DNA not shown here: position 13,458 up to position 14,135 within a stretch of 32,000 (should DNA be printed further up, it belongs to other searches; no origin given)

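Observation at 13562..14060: Foreign GC-rich single-gene cassette splitting the grpE-dnaK pair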

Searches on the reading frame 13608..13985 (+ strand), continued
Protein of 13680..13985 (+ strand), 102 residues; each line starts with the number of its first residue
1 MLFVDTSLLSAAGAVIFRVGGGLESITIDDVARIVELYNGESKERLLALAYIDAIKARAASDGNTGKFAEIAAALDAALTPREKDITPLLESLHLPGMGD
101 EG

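Call 82: fold_search(model_id=the predicted structure, library=viral)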
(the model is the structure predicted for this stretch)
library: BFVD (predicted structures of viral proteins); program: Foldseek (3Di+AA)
matches with E <= 10: 49; with E <= 0.001: 0
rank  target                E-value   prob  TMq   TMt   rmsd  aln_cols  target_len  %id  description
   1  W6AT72                3.8e+00  0.09  0.32  0.30  11.5        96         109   19  (no name in the UniProt tables at hand)
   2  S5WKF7                4.2e+00  0.03  0.22  0.17  19.7       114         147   16  Uncharacterized protein [Pseudomonas phage PaBG]
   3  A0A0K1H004            4.5e+00  0.08  0.26  0.18  13.3        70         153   11  Uncharacterized protein [Cynomolgus macaque cytomegalovirus strain Mauritius]
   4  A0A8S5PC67            4.5e+00  0.03  0.22  0.20  14.3       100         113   17  Uncharacterized protein [Siphoviridae sp. ct0UO21]
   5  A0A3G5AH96            4.5e+00  0.03  0.20  0.09  17.5       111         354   16  RING-type domain-containing protein [Sylvanvirus sp.]
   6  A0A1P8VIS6            4.7e+00  0.03  0.20  0.07  15.0       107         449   14  Membrane protein [Murid betaherpesvirus 3]
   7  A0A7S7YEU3            5.0e+00  0.05  0.28  0.09  21.0       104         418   16  Uncharacterized protein [Medusavirus stheno T3]
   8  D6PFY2                5.0e+00  0.03  0.24  0.19  28.7       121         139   15  (no name in the UniProt tables at hand)
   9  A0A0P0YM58            5.7e+00  0.04  0.26  0.19  16.8       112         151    9  (no name in the UniProt tables at hand)
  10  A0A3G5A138            6.0e+00  0.07  0.35  0.27   8.4       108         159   11  Uncharacterized protein [Faunusvirus sp.]
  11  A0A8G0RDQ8            6.0e+00  0.03  0.24  0.21  13.1        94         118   16  E4 ORF5 [Bat mastadenovirus]
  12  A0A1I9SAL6            6.0e+00  0.02  0.19  0.19  13.7       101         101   14  Uncharacterized protein [Rhodococcus phage Weasels2]
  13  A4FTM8                6.0e+00  0.02  0.20  0.16  14.7       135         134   13  Uncharacterized protein [Cyprinid herpesvirus 3]
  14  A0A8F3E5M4            6.3e+00  0.05  0.30  0.29  14.3       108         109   15  Uncharacterized protein [Microbacterium phage Honk]
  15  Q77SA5                6.3e+00  0.05  0.31  0.07  15.2       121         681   12  Viral capsid associated protein [Ectropis obliqua nucleopolyhedrovirus]
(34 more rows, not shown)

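Call 87: search_protein_families(library=pfam, proteins=[P0125, P0126], max_evalue=0.01)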
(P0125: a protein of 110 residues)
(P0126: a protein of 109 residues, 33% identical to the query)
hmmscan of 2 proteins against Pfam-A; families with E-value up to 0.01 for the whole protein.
P0125 (110 aa): 0 families

P0126 (109 aa): 0 families
